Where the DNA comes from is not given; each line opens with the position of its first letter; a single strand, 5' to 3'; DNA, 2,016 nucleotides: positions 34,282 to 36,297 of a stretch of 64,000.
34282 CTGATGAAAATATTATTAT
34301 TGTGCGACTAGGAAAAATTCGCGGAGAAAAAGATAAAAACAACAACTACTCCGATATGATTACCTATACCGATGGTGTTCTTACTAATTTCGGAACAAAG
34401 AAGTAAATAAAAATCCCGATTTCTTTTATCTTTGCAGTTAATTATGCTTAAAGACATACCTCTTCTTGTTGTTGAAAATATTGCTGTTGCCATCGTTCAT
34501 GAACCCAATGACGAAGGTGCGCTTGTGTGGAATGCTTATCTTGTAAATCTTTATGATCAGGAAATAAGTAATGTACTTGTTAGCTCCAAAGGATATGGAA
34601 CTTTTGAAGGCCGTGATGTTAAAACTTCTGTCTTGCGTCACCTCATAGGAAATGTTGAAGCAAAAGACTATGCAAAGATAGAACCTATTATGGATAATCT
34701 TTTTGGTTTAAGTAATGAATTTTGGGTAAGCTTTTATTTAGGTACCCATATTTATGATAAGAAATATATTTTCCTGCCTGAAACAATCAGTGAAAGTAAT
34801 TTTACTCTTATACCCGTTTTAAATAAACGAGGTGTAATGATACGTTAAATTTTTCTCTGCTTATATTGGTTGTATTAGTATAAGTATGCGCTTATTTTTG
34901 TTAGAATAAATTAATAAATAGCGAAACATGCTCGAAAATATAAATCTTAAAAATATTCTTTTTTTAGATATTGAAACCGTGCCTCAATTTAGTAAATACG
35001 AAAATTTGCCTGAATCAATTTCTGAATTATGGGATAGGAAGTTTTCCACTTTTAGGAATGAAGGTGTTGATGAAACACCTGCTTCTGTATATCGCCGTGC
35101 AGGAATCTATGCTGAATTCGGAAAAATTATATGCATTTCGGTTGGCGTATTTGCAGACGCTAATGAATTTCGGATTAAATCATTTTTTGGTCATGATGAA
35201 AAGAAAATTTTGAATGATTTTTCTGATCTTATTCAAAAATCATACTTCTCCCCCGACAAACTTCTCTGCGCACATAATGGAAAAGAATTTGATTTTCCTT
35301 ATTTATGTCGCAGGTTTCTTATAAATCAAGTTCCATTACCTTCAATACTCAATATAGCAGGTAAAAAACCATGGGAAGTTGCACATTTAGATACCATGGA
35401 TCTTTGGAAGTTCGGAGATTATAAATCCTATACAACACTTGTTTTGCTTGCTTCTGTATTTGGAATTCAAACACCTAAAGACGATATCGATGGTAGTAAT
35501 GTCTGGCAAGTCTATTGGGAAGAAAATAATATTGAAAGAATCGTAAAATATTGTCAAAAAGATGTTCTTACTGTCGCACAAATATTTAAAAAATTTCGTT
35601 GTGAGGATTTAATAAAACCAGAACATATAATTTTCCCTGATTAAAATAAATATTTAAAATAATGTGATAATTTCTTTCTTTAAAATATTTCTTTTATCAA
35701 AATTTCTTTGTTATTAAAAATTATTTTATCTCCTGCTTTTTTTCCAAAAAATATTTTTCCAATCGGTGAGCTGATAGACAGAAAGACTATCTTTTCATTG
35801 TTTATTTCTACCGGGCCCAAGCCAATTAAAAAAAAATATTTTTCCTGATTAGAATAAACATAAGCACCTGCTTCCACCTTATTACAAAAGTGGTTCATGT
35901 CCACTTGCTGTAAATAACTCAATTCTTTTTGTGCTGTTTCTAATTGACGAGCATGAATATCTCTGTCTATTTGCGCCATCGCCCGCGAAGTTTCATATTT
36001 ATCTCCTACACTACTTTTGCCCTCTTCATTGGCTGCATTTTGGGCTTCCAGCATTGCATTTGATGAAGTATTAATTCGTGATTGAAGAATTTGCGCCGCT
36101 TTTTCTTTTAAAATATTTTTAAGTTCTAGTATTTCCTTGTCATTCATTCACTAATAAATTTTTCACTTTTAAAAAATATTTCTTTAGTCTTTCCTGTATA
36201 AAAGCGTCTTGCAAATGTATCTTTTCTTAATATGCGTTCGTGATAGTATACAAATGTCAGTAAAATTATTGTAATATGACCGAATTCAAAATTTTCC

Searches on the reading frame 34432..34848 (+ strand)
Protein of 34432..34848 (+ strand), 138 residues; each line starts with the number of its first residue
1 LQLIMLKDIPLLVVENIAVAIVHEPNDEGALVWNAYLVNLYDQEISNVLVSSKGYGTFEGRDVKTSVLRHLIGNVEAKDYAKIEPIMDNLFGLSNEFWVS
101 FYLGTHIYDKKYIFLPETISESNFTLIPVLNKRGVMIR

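Call 3: search_protein_families(library=pfam, proteins=[window:34432-34848:+], max_evalue=0.1)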
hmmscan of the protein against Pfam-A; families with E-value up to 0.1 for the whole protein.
window:34432-34848:+ (138 aa): 1 family
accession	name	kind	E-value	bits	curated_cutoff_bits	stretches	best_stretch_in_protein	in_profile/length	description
PF16253.10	DUF4909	-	0.017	15.4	25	1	53-126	19-89/127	Domain of unknown function (DUF4909)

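Call 4: search_protein_families(library=padloc, proteins=[window:34432-34848:+], max_evalue=0.1)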
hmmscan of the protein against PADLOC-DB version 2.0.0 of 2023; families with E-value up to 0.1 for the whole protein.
window:34432-34848:+ (138 aa): 0 families

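Call 5: search_protein_families(library=ncbifam, proteins=[window:34432-34848:+], max_evalue=0.1)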
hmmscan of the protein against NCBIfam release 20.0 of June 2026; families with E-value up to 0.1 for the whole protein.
window:34432-34848:+ (138 aa): 0 families

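Call 6: search_protein_families(library=phrogs, proteins=[window:34432-34848:+], max_evalue=0.1)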
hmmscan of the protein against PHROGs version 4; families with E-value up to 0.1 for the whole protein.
window:34432-34848:+ (138 aa): 0 families

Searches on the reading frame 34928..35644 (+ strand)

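Call 3: search_protein_families(library=pfam, proteins=[window:34928-35644:+], max_evalue=0.1)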
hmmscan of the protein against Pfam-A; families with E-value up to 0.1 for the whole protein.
window:34928-35644:+ (238 aa): 4 families
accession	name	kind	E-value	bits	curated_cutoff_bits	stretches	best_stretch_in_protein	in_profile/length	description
PF10108.15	DNA_pol_B_exo2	-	2.4e-18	67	24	1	63-223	7-173/213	Predicted 3'-5' exonuclease related to the exonuclease domain of PolB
PF13482.12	RNase_H_2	-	1.6e-16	61.1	22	1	59-222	9-163/165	RNase_H superfamily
PF03104.25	DNA_pol_B_exo1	-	0.00013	21.9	23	1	87-140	139-190/242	DNA polymerase family B, exonuclease domain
PF16473.11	Rv2179c-like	-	0.0032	17.6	27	1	91-186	80-152/177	3'-5' exoribonuclease Rv2179c-like domain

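Call 4: search_protein_families(library=padloc, proteins=[window:34928-35644:+], max_evalue=0.1)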
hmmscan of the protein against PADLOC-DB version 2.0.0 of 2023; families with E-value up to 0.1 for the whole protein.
window:34928-35644:+ (238 aa): 1 family
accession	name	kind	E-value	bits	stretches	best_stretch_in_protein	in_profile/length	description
PDLC03226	MTase_II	-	0.011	12.4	1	153-204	206-259/579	Type II methyltransferase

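Call 5: search_protein_families(library=ncbifam, proteins=[window:34928-35644:+], max_evalue=0.1)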
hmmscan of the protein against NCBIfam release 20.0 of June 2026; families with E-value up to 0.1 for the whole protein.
window:34928-35644:+ (238 aa): 2 families
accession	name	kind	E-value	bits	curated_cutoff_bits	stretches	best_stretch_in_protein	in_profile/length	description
NF004963.0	PRK06309.1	equivalog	0.019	14.6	245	1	105-140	75-110/232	DNA polymerase III subunit epsilon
NF004417.0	PRK05761.1-3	equivalog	0.022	12.7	780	1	83-171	277-358/858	DNA-directed DNA polymerase I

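Call 6: search_protein_families(library=phrogs, proteins=[window:34928-35644:+], max_evalue=0.1)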
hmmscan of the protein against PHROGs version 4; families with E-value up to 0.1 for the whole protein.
window:34928-35644:+ (238 aa): 5 families
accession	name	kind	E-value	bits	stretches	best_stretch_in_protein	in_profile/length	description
phrog_25228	-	DNA, RNA and nucleotide metabolism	1.5e-41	143.6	1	2-228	5-231/326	3'-5' exonuclease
phrog_403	-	DNA, RNA and nucleotide metabolism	4.1e-18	66.4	1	8-224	65-247/321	DNA polymerase exonuclease subunit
phrog_262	-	DNA, RNA and nucleotide metabolism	5.7e-11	42.2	2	8-130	116-218/856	DNA polymerase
phrog_17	-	DNA, RNA and nucleotide metabolism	2.9e-05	23.2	1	8-224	670-825/1445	DNA polymerase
phrog_2062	-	DNA, RNA and nucleotide metabolism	0.00013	21.7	1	9-227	109-333/502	DNA polymerase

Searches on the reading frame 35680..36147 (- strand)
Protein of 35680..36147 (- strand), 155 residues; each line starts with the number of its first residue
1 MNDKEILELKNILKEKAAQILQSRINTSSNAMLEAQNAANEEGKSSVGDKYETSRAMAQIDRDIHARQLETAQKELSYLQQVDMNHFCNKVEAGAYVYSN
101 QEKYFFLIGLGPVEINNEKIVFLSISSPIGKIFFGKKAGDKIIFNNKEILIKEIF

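Call 3: search_protein_families(library=pfam, proteins=[window:35680-36147:-], max_evalue=0.1)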
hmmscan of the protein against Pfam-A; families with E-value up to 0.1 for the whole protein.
window:35680-36147:- (155 aa): 1 family
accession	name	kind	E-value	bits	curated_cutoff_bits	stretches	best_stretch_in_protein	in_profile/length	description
PF01272.25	GreA_GreB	-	0.00028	21.2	26.9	1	101-145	21-62/77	Transcription elongation factor, GreA/GreB, C-term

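Call 4: search_protein_families(library=padloc, proteins=[window:35680-36147:-], max_evalue=0.1)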
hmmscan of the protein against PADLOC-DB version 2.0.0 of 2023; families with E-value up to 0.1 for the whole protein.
window:35680-36147:- (155 aa): 0 families

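Call 5: search_protein_families(library=ncbifam, proteins=[window:35680-36147:-], max_evalue=0.1)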
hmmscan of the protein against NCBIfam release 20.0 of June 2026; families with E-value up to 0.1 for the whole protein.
window:35680-36147:- (155 aa): 10 families
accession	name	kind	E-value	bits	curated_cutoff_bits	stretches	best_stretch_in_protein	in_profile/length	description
TIGR01462.1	greA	subfamily_domain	7.5e-06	26.1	139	1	15-146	8-138/151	transcription elongation factor GreA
NF001261.0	PRK00226.1-2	equivalog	3.5e-05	23.7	167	1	19-143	16-139/157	transcription elongation factor GreA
NF002506.1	PRK01885.1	equivalog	0.00021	21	188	1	36-145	33-139/156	transcription elongation factor GreB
NF001263.0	PRK00226.1-4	equivalog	0.00034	20.5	145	1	26-144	26-143/160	transcription elongation factor GreA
TIGR01461.1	greB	equivalog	0.00097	18.9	171.05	1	36-146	33-140/156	transcription elongation factor GreB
NF001262.0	PRK00226.1-3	equivalog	0.0037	17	161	1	36-144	35-144/165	transcription elongation factor GreA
NF004973.0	PRK06342.1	equivalog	0.0045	16.7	159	1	31-154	42-159/160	transcription elongation factor GreA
NF011309.0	PRK14720.1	equivalog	0.0073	14.4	714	1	100-145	846-887/906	transcription elongation factor GreA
NF004969.0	PRK06330.1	equivalog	0.014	14.1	697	1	37-154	592-712/718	transcript cleavage factor/unknown domain fusion protein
NF001260.0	PRK00226.1-1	equivalog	0.042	13.5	234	1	99-143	100-141/160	transcription elongation factor GreA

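Call 6: search_protein_families(library=phrogs, proteins=[window:35680-36147:-], max_evalue=0.1)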
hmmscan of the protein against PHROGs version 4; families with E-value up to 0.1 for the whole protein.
window:35680-36147:- (155 aa): 0 families
